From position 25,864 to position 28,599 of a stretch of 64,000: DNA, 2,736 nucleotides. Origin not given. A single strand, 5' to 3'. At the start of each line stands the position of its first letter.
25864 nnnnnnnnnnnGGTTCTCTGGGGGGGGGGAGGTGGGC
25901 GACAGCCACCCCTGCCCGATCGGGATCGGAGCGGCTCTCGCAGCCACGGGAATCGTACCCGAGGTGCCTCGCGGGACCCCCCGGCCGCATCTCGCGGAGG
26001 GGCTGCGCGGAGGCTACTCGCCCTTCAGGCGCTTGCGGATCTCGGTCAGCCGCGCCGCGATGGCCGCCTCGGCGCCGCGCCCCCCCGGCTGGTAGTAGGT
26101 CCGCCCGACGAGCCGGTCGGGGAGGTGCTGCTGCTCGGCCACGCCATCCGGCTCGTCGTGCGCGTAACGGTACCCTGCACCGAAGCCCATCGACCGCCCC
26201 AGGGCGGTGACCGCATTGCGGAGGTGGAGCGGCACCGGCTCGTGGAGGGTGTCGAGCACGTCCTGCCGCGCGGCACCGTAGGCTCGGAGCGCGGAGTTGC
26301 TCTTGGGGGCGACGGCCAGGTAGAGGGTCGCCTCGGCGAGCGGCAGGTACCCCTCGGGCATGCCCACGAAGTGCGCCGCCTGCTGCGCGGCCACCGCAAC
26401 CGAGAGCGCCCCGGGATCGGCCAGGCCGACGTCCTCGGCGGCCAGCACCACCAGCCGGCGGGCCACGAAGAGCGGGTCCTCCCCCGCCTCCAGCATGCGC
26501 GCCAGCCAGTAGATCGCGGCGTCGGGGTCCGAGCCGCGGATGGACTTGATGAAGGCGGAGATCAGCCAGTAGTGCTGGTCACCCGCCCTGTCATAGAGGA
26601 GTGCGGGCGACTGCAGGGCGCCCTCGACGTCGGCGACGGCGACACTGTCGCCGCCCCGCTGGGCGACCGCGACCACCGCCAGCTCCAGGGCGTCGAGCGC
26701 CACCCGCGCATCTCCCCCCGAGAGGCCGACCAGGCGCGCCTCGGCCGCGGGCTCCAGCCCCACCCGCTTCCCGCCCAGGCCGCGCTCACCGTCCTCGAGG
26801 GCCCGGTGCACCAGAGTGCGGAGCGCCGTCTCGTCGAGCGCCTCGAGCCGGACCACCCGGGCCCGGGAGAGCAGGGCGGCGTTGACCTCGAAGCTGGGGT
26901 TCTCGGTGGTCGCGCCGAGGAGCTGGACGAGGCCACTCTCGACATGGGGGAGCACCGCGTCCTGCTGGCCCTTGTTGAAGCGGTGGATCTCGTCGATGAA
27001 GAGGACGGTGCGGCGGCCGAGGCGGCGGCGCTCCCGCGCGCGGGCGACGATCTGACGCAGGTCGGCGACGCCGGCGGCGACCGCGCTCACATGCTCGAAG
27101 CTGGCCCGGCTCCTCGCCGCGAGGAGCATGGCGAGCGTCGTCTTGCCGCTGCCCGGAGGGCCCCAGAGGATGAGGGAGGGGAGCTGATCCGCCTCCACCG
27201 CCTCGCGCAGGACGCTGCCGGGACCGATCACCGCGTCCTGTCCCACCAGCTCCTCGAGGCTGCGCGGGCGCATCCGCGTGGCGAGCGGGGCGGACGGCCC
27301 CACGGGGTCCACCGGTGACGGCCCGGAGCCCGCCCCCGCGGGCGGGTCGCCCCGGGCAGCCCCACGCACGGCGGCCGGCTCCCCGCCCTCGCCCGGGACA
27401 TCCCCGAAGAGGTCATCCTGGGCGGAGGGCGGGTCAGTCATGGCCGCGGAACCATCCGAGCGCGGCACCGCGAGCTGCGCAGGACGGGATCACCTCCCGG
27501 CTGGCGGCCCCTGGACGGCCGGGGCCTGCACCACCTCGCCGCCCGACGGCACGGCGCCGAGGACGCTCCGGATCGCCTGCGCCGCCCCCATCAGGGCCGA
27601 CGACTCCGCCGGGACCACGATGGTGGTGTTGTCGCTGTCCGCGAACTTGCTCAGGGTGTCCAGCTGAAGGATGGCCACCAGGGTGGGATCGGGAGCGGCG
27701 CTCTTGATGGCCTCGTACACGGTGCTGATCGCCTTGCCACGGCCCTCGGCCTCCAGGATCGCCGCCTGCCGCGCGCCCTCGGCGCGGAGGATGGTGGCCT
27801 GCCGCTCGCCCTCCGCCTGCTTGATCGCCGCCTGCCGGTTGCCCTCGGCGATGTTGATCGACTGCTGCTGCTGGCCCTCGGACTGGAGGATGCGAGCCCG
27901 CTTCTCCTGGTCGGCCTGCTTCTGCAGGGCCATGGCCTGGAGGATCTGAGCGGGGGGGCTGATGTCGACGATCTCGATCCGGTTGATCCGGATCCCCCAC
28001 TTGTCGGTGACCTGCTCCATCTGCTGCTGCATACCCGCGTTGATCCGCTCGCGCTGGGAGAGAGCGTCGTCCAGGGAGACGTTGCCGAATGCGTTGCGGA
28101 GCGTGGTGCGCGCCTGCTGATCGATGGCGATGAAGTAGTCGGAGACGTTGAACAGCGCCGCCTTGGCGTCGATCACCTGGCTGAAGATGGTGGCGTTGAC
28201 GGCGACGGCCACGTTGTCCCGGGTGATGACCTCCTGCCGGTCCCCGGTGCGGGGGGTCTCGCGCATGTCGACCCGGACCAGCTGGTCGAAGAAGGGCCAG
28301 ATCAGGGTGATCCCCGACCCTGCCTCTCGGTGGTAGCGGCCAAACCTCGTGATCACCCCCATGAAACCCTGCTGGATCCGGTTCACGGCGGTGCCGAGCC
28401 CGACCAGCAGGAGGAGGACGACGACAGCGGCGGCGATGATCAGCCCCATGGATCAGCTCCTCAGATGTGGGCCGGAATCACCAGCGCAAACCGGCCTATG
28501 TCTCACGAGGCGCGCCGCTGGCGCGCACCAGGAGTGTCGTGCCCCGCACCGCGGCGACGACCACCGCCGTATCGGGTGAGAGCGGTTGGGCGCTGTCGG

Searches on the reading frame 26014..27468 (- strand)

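Call 10: search_protein_families(library=pfam, proteins=[window:26014-27468:-], max_evalue=0.01)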
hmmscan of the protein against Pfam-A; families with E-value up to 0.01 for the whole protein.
window:26014-27468:- (484 aa): 18 families
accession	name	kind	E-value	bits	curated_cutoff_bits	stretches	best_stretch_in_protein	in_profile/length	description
PF12002.13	MgsA_C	-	1.6e-65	220.6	27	1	312-477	1-166/167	MgsA AAA+ ATPase C terminal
PF16193.11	AAA_assoc_2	-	1.4e-21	77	34.3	1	234-311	3-81/81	AAA C-terminal domain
PF05496.18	RuvB_N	-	6.4e-14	52.5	27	1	66-182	1-114/159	Holliday junction DNA helicase RuvB P-loop domain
PF00004.35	AAA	-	5e-13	50.1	21.2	1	99-200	1-119/131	ATPase family associated with various cellular activities (AAA)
PF13191.12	AAA_16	-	8.1e-07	30.1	32.6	1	89-122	17-50/167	AAA ATPase domain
PF07728.20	AAA_5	-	4e-06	27.3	22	1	99-179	2-93/139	AAA domain (dynein-related subfamily)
PF13401.12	AAA_22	-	2.3e-05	25.2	27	1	98-169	7-83/130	AAA domain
PF20720.3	nSTAND3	-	0.00011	22.3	27.2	1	98-144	19-64/155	Novel STAND NTPase 3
PF01078.27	Mg_chelatase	-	0.00021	21.2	20.3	0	98-117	24-43/207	Magnesium chelatase, subunit ChlI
PF25199.1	nSTAND_NTPase5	-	0.00039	20.7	34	1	92-171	37-115/145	Novel STAND NTPase 5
PF13173.12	AAA_14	-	0.00046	20.6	27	1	99-167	5-77/129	AAA domain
PF04851.21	ResIII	-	0.00059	20.2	22.5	0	97-127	24-56/164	Type III restriction enzyme, res subunit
PF00158.32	Sigma54_activat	-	0.0015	18.7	20.2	0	153-191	94-132/168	Sigma-54 interaction domain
PF13238.12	AAA_18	-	0.0057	17.6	29.4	1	100-147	2-44/128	AAA domain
PF13521.12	AAA_28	-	0.0077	16.9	27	0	100-130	3-31/164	AAA domain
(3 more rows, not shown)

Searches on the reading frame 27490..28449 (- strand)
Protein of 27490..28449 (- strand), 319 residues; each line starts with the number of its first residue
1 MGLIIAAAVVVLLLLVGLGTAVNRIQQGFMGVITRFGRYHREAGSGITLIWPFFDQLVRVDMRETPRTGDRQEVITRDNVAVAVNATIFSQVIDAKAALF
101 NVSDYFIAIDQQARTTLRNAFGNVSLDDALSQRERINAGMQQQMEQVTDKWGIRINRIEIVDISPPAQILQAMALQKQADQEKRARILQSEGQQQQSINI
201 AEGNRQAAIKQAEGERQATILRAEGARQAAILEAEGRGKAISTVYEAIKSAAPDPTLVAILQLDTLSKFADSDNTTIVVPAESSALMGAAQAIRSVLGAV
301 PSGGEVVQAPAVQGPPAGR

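Call 53: search_protein_families(library=pfam, proteins=[window:27490-28449:-], max_evalue=0.01)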
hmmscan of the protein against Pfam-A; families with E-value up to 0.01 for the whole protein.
window:27490-28449:- (319 aa): 1 family
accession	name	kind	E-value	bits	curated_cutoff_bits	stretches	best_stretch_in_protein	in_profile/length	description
PF01145.31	Band_7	-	1.1e-35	123.7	23.6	1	24-193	2-175/176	SPFH domain / Band 7 family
